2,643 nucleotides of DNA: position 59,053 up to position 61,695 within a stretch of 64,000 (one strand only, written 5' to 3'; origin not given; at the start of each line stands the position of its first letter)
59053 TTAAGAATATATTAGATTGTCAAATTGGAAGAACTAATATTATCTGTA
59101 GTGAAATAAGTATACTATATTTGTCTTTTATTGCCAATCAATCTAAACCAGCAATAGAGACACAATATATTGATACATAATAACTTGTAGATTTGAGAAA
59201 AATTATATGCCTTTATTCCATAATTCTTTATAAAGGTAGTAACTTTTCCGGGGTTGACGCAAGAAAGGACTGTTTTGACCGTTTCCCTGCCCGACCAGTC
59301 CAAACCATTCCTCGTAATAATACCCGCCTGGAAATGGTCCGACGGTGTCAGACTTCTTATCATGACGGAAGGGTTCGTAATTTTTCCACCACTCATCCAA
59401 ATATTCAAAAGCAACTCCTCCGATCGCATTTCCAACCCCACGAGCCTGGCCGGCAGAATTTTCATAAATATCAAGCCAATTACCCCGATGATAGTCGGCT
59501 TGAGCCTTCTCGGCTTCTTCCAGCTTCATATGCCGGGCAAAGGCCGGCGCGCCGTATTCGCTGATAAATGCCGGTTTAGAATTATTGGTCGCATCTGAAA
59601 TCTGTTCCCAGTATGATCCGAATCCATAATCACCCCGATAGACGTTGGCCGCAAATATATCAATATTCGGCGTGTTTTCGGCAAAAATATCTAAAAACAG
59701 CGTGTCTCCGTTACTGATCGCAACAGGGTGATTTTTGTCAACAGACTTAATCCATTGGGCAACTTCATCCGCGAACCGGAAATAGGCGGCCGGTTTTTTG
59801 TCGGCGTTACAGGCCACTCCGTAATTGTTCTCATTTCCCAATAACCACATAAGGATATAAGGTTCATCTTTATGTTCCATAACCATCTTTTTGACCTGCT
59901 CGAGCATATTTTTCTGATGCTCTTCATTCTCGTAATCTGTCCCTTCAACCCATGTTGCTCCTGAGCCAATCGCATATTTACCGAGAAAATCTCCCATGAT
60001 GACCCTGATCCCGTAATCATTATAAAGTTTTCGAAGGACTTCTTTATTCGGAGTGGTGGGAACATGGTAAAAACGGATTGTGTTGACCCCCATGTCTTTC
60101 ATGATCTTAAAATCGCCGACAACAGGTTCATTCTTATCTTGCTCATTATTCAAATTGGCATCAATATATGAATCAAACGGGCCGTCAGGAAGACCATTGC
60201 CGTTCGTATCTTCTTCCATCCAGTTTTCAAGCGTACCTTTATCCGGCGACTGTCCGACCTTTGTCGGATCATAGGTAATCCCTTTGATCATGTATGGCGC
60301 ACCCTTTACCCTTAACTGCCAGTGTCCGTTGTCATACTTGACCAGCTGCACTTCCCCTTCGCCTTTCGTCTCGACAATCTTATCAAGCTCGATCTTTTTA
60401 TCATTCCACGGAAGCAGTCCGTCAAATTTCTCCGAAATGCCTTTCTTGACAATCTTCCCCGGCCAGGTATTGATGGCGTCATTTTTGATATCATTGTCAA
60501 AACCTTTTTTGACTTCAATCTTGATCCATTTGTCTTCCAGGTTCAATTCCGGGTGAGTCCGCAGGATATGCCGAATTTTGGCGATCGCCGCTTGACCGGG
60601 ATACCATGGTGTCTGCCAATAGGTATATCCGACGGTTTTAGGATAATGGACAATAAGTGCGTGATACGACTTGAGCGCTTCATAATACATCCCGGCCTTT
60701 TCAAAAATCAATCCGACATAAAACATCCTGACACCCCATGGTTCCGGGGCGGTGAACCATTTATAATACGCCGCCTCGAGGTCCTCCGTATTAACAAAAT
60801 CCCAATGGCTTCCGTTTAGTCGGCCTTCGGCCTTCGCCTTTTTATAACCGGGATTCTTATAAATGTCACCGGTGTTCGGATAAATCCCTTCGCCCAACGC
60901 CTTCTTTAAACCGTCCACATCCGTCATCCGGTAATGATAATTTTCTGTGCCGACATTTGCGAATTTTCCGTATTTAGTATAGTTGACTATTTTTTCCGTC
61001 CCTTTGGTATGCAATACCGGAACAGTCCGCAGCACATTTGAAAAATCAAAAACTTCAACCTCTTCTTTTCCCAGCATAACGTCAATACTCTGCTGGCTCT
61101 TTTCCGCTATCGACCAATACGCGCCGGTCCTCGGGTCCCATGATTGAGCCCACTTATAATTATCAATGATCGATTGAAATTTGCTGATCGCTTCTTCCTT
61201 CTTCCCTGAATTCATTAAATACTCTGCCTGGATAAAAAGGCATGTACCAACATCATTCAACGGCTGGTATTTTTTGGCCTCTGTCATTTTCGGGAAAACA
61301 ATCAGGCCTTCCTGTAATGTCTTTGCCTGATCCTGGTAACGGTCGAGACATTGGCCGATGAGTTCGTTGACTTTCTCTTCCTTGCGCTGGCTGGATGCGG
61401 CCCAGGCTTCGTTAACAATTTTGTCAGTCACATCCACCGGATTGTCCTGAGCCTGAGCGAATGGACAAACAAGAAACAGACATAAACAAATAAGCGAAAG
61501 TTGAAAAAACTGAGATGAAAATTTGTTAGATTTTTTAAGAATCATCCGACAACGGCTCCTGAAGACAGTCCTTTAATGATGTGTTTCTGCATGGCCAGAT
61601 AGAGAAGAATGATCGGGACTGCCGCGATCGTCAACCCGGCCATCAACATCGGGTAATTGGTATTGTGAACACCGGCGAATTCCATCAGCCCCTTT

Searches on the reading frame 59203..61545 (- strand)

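Call 52: search_protein_families(library=pfam, proteins=[window:59203-61545:-], max_evalue=0.00001)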
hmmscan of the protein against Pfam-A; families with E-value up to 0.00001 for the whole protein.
window:59203-61545:- (780 aa): 3 families
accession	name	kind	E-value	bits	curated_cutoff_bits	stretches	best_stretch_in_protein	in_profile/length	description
PF02836.23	Glyco_hydro_2_C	-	5.4e-17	62.3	21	1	473-702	36-250/302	Glycosyl hydrolases family 2, TIM barrel domain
PF03198.20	Glyco_hydro_72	-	1.1e-09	38.5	25.9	1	472-668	53-251/314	Glucanosyltransferase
PF13174.12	TPR_6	-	3.1e-07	31.1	26.3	0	274-304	3-33/33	Tetratricopeptide repeat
